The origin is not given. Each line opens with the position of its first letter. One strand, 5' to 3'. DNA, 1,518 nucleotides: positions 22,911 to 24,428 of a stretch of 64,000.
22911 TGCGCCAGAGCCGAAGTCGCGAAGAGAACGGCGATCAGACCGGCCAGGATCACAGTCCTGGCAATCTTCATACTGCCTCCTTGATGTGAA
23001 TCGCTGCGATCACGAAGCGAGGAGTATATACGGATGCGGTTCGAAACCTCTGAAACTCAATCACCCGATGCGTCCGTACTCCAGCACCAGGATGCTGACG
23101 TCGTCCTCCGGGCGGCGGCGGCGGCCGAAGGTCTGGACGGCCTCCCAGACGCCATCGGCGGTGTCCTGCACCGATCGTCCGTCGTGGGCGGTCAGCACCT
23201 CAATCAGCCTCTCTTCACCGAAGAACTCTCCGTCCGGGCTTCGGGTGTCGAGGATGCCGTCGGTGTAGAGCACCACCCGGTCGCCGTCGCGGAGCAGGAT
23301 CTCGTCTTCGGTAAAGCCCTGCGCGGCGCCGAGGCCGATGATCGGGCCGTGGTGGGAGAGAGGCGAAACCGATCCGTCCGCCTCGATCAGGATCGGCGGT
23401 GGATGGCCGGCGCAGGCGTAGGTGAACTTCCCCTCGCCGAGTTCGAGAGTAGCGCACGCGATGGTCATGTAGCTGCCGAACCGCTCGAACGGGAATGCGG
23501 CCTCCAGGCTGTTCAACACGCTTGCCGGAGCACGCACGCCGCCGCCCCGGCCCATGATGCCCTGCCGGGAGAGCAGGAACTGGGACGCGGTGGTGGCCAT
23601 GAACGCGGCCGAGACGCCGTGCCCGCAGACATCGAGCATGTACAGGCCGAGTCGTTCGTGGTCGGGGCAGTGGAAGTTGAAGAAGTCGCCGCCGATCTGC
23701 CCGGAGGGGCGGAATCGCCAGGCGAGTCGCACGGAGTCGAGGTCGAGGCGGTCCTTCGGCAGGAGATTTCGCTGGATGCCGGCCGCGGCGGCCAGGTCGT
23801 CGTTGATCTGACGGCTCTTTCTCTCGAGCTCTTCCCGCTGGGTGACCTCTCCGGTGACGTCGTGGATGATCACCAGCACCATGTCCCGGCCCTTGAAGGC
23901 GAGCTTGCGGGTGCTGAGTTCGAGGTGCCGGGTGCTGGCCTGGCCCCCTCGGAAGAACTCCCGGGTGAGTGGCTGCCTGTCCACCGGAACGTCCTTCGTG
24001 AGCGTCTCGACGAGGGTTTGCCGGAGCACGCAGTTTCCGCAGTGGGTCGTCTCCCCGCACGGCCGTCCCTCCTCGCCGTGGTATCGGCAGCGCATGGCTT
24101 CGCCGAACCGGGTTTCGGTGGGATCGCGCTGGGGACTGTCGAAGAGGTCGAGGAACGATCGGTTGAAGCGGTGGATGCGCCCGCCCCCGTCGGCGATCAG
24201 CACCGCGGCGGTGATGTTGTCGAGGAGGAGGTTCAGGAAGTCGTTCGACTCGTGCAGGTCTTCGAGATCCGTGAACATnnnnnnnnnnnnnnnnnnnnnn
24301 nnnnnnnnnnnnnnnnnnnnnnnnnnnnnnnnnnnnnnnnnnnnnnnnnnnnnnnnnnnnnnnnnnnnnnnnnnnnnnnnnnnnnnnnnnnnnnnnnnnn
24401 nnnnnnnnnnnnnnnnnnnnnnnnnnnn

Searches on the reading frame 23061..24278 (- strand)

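Call 47: search_protein_families(library=pfam, proteins=[window:23061-24278:-], max_evalue=0.001)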
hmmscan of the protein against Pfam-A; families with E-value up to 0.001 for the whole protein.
window:23061-24278:- (405 aa): 2 families
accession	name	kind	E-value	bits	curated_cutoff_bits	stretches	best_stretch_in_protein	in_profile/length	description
PF07228.17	SpoIIE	-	7.9e-41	140.5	25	1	207-400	2-190/192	Stage II sporulation protein E (SpoIIE)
PF13188.13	PAS_8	-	6.5e-05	23.1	21.8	1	15-59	3-48/65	PAS domain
